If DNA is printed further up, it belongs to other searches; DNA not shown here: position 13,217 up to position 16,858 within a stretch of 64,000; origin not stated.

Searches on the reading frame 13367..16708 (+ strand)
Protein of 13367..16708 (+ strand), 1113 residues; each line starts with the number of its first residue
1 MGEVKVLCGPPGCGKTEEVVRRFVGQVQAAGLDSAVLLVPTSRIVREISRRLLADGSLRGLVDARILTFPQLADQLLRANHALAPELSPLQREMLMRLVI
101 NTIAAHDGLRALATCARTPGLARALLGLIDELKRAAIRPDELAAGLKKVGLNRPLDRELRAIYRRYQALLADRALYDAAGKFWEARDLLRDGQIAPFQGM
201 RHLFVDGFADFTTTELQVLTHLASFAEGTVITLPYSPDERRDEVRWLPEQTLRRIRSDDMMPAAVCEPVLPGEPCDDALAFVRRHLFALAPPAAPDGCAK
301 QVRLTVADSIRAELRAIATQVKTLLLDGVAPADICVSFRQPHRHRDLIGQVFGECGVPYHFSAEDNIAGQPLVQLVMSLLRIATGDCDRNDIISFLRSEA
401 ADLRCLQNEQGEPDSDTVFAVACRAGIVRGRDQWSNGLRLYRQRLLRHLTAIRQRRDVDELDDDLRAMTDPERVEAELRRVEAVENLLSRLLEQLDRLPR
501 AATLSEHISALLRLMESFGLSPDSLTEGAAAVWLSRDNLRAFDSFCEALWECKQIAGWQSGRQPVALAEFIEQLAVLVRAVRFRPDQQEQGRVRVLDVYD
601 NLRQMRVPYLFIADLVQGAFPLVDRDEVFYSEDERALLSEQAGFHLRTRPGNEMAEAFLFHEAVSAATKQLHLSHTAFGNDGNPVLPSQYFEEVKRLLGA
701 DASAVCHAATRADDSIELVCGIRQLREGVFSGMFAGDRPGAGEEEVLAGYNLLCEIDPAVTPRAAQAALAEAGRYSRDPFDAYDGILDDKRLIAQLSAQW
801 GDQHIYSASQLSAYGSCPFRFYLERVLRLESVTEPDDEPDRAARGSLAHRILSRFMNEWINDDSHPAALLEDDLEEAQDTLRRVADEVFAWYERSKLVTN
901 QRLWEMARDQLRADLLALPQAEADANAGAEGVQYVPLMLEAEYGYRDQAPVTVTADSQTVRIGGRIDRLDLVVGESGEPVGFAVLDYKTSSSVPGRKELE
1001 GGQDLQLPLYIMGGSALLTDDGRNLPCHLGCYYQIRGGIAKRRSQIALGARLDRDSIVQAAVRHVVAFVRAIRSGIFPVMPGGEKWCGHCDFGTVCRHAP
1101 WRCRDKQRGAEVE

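Call 23: search_protein_families(library=pfam, max_evalue=0.01, proteins=[window:13367-16708:+])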
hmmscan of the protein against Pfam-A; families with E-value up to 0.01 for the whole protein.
window:13367-16708:+ (1113 aa): 4 families
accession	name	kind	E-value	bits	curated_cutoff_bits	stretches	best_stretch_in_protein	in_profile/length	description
PF12705.13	PDDEXK_1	-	1.5e-32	114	22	1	807-1097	3-247/247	PD-(D/E)XK nuclease superfamily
PF21445.3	ADDB_N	-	7.4e-20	71.7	26.6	1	8-242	3-240/290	ADDB, N-terminal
PF00580.27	UvrD-helicase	-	3.9e-07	30.4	23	1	4-224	16-237/271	UvrD/REP helicase N-terminal domain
PF13245.12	AAA_19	-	0.0058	17.2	25.1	0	4-55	13-64/134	AAA domain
